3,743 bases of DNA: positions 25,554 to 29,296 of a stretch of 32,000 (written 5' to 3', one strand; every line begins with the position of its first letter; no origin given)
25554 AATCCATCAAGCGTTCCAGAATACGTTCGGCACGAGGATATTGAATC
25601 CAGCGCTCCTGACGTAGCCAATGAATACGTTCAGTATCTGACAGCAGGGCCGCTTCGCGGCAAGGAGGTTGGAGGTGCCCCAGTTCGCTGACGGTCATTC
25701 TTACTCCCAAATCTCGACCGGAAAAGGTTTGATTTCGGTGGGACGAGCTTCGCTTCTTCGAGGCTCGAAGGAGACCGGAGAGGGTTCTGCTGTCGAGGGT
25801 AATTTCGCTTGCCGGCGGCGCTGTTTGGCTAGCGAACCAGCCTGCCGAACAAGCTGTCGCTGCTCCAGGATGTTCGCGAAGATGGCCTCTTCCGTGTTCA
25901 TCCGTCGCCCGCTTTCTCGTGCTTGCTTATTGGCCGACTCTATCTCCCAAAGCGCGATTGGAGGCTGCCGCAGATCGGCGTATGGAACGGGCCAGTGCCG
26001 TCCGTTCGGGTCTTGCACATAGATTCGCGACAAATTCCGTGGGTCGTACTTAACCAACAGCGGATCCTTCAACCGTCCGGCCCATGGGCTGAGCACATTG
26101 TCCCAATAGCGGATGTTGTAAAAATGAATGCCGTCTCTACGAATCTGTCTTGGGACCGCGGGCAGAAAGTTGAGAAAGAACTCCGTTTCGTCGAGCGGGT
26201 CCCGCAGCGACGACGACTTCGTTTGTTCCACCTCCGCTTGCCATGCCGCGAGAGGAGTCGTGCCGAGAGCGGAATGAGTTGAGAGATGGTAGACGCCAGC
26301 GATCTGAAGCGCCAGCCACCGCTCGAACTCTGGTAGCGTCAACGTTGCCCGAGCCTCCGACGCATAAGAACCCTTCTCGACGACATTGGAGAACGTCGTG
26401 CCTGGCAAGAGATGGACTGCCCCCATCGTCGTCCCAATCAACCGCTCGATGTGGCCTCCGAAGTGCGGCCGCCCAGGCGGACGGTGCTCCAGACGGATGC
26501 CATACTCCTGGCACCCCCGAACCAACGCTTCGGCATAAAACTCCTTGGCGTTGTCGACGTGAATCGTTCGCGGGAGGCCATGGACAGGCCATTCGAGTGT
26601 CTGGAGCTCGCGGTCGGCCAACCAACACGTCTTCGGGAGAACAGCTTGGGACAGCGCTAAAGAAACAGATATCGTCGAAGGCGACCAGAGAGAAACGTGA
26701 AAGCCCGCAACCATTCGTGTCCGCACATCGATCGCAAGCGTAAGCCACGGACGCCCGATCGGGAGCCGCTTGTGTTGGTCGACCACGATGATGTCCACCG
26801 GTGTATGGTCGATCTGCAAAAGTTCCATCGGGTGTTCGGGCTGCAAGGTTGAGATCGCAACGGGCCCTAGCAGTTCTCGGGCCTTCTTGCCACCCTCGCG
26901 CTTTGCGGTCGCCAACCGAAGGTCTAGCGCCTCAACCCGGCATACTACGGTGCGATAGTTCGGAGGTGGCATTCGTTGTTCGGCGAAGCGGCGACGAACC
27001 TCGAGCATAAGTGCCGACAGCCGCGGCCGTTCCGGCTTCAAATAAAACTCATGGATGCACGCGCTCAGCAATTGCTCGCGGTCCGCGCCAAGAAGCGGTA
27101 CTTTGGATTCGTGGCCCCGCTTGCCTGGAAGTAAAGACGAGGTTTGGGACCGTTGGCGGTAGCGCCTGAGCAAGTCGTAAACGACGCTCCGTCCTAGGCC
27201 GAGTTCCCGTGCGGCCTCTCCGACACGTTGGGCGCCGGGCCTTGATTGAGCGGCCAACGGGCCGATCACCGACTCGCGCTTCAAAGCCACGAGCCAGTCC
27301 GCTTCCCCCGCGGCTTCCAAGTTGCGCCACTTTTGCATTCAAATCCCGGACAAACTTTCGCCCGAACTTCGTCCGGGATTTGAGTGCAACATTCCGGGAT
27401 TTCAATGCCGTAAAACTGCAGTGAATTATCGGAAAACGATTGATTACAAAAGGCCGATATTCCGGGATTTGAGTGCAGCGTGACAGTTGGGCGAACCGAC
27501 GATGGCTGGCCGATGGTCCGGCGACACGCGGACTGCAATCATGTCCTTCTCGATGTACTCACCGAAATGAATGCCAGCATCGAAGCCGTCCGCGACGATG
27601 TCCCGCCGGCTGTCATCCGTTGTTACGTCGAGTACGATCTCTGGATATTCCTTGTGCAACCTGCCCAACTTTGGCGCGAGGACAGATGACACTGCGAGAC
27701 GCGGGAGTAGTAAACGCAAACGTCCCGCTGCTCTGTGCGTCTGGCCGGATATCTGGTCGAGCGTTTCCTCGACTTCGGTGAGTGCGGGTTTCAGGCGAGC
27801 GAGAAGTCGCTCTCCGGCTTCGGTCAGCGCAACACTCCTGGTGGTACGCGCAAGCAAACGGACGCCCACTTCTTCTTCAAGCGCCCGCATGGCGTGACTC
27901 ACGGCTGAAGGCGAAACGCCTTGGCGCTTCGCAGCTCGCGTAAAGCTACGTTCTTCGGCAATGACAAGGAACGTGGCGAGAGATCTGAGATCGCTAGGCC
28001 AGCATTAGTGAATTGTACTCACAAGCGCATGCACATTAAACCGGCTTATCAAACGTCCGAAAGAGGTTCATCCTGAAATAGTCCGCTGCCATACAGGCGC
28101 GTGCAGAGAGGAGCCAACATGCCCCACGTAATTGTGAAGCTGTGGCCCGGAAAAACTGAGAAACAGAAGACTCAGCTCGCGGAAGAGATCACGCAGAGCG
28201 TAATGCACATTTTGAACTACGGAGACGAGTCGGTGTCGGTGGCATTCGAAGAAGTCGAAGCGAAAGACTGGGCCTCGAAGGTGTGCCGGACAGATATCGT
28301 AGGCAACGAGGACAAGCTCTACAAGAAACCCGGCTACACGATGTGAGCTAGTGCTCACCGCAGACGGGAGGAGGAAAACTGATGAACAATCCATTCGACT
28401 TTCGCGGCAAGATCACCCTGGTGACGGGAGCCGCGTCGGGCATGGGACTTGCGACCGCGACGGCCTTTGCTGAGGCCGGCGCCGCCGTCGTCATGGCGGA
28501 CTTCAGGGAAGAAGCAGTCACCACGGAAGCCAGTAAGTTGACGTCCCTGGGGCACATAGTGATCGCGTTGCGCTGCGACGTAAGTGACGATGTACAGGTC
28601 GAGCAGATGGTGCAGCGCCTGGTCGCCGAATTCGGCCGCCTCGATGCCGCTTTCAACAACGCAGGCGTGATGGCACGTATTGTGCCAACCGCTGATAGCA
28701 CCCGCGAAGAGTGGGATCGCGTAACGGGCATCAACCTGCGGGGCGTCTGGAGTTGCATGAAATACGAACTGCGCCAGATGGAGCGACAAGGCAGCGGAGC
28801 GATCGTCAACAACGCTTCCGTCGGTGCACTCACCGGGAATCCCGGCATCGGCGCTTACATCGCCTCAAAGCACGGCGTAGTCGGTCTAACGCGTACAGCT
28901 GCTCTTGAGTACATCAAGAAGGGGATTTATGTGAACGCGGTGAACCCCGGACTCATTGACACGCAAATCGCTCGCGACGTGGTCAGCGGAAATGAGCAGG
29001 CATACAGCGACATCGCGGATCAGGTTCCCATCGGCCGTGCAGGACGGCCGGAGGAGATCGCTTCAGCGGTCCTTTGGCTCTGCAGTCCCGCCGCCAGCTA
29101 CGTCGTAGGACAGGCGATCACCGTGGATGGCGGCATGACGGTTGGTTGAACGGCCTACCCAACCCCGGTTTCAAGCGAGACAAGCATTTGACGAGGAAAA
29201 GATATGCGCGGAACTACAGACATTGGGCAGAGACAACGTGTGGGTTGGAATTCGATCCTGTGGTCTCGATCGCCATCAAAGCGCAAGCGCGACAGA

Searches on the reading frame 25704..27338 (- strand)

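Call 5: search_protein_families(library=pfam, proteins=[window:25704-27338:-], max_evalue=0.1)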
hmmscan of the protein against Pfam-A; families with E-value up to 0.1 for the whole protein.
window:25704-27338:- (545 aa): 5 families
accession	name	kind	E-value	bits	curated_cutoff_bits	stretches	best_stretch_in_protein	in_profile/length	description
PF09299.17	Mu-transpos_C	-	1.9e-15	57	21.7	1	390-447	3-57/61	Mu transposase, C-terminal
PF00665.32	rve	-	1.4e-05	25.7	32.6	1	168-291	2-102/102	Integrase core domain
PF13551.12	HTH_29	-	0.00078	19.9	28.1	1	38-74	14-49/64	Winged helix-turn helix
PF13518.12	HTH_28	-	0.0011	19.4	25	1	35-74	12-49/52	Helix-turn-helix domain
PF13384.12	HTH_23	-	0.023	15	24.6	1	40-63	21-44/50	Homeodomain-like domain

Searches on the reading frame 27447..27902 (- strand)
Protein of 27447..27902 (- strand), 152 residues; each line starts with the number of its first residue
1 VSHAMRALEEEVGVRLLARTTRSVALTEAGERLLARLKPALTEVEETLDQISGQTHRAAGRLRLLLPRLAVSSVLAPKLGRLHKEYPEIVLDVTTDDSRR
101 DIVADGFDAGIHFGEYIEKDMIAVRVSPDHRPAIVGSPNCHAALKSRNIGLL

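Call 101: search_protein_families(library=pfam, proteins=[window:27447-27902:-], max_evalue=0.01)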
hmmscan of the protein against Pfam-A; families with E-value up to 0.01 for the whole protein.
window:27447-27902:- (152 aa): 2 families
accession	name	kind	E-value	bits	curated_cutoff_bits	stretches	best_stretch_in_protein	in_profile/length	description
PF03466.25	LysR_substrate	-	4.8e-09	36.3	28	1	58-140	4-88/209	LysR substrate binding domain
PF00126.33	HTH_1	-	4.9e-09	36.5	26.6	1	1-31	30-60/60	Bacterial regulatory helix-turn-helix protein, lysR family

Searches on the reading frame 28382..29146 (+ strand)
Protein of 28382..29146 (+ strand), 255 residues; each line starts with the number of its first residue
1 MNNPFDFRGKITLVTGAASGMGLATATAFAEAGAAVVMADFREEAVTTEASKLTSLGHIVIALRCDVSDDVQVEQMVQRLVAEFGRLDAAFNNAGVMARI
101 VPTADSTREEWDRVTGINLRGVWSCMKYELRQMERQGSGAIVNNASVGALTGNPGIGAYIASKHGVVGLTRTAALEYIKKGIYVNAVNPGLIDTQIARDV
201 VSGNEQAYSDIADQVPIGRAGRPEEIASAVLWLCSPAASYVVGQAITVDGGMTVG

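Call 27: search_protein_families(library=pfam, proteins=[window:28382-29146:+], max_evalue=0.01)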
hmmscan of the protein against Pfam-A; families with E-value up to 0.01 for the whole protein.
window:28382-29146:+ (255 aa): 4 families
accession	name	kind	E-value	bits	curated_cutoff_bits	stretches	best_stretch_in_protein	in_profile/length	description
PF13561.12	adh_short_C2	-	4.4e-69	233.1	27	1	16-253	1-236/236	Enoyl-(Acyl carrier protein) reductase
PF00106.31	adh_short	-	4.5e-52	176.8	26.6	1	10-201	1-191/195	short chain dehydrogenase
PF08659.16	KR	-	4.6e-15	56.4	22.6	1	12-162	3-152/180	KR domain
PF23441.1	SDR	-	2e-07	31.1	27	1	12-252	10-255/258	SDR-like rossmann domain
